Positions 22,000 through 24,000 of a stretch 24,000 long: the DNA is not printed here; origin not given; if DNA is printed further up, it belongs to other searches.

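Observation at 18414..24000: Complete-looking class II lasso peptide gene cluster (divergent ABC exporter | precursor-B-C)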

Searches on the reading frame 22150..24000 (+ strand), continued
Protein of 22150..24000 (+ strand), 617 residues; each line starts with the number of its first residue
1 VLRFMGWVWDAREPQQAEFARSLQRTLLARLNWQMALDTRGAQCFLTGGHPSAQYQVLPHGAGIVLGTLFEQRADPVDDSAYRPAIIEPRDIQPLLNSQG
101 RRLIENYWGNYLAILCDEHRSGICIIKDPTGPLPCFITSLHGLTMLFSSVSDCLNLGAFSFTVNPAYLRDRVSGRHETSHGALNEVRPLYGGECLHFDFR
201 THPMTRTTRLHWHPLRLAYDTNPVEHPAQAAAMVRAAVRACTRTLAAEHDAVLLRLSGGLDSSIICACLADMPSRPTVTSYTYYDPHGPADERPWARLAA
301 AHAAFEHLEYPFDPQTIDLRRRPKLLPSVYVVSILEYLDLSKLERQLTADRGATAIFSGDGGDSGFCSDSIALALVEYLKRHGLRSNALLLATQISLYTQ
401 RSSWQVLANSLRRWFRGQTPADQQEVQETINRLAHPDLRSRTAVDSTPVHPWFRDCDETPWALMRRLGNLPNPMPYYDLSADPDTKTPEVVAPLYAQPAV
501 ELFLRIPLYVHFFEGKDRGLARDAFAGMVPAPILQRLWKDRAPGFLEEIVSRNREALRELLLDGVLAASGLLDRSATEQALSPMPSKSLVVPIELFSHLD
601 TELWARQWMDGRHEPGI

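Call 28: search_solved_structures(query=L077:2839-5220:-, max_evalue=0.01)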
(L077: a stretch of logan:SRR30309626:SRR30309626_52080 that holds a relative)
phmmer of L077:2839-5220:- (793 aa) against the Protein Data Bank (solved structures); distinct sequences matched with E-value up to 0.01: 4.
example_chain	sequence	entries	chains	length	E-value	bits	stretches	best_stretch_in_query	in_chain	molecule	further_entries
5txc_A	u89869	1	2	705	1.3e-22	83.2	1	461-789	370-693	AtxE2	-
5txe_A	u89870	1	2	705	3.4e-22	81.7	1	461-789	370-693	AtxE2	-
5jrk_A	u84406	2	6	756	1.1e-15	60.3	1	456-779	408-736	Dipeptidyl aminopeptidases/acylaminoacyl-peptidases-like protein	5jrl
8wt1_A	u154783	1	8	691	3.8e-05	25.4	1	594-759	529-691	S9 family peptidase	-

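Call 30: search_protein_families(library=ncbifam, proteins=[L077:2839-5220:-, L077:5220-7733:-, L081:3915-4031:+, L081:4108-4890:+], max_evalue=0.01)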
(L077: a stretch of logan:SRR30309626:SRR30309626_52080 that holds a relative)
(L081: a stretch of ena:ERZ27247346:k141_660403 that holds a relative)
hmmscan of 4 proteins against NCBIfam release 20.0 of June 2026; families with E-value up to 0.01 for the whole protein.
L077:2839-5220:- (793 aa): 2 families
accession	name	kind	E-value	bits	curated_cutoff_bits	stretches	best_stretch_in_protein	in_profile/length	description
NF033523.0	lasso_peptidase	equivalog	4.6e-54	184.3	400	2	456-758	340-638/638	Atxe2 family lasso peptide isopeptidase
NF053518.1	DipepPtdsDpp5Prph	equivalog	1.4e-05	23.9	900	0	455-527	357-429/655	dipeptidyl-peptidase Dpp5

L077:5220-7733:- (837 aa): 29 families (the best 25 are shown)
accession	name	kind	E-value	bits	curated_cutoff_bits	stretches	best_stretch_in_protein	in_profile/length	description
TIGR01779.1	TonB-B12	equivalog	4.5e-31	108.1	599.7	2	3-179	28-198/614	TonB-dependent vitamin B12 receptor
NF007926.1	PRK10641.1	equivalog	5.8e-26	91.2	836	2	4-147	28-167/617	TonB-dependent vitamin B12 receptor BtuB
TIGR01785.1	TonB-hemin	subfamily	1.3e-22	80.1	316.85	3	3-133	1-128/677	TonB-dependent heme/hemoglobin receptor family protein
NF007478.2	PRK10064.1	equivalog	2.4e-22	79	745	1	4-142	31-166/663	catecholate siderophore receptor CirA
TIGR01783.1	TonB-siderophor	subfamily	4.4e-22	78.5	223.5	2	23-150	5-124/649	TonB-dependent siderophore receptor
NF010010.0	PRK13483.1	equivalog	1.3e-20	72.9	927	1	3-147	33-176/660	ligand-gated channel protein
NF050067.1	TonBEntbctnRecCfrA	equivalog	4.1e-18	65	1200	2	2-138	25-161/698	TonB-dependent ferric enterobactin receptor CfrA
TIGR01786.1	TonB-hemlactrns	subfamily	2e-17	62.8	323.75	2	5-139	2-138/719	TonB-dependent hemoglobin/transferrin/lactoferrin family receptor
NF010012.0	PRK13486.1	equivalog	1.9e-16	59.6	924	1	7-143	29-167/696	TonB-dependent receptor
NF010051.0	PRK13528.1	subfamily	4.1e-16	58.4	583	1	53-150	83-188/727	FepA family TonB-dependent siderophore receptor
NF053590.1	TonB_dep_TOL0244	equivalog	6.1e-16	58.2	645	1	3-170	10-173/604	TOL_0244 family TonB-dependent receptor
NF010048.1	PRK13524.1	subfamily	6.5e-15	54.6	493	1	24-141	57-183/744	FepA family TonB-dependent siderophore receptor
NF010038.0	PRK13513.1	equivalog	1.4e-14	53.6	942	1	5-143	37-174/659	ligand-gated channel protein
NF010011.0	PRK13484.1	equivalog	7.1e-14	51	1197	1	4-139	31-164/682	IreA family TonB-dependent siderophore receptor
NF052649.1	TonRcptRhtA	equivalog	1.1e-12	47.1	1100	1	2-145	40-175/744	TonB-dependent siderophore receptor RhtA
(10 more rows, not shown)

L081:3915-4031:+ (38 aa): 1 family
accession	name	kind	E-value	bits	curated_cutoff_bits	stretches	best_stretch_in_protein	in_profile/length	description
NF033522.2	lasso_benenodin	subfamily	0.0038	17.1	33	1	4-26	8-31/43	benenodin family lasso peptide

L081:4108-4890:+ (260 aa): 1 family
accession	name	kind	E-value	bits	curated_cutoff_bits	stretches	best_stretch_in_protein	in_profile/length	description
NF033537.1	lasso_biosyn_B2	equivalog_domain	1.7e-15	57.5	33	1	139-258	11-132/132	lasso peptide biosynthesis B2 protein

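Call 61: search_solved_structures(query=A1, max_evalue=0.001)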
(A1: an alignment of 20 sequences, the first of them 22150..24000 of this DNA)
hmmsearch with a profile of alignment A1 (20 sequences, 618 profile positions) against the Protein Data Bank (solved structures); distinct sequences matched with E-value up to 0.001: 5.
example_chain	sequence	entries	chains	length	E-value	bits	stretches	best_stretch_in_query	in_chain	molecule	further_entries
7ylz_A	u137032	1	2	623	5.5e-06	28.3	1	114-323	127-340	hydroxyamidotransferase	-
1jgt_A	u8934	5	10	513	2.3e-05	26.3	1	182-339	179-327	BETA-LACTAM SYNTHETASE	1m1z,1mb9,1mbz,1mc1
9b6c_A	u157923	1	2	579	0.00053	21.8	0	251-364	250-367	Asparagine synthetase [glutamine-hydrolyzing]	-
8sue_A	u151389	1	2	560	0.00061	21.6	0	251-364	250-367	Asparagine synthetase [glutamine-hydrolyzing]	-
6gq3_A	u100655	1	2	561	0.00061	21.6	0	251-364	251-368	Asparagine synthetase [glutamine-hydrolyzing]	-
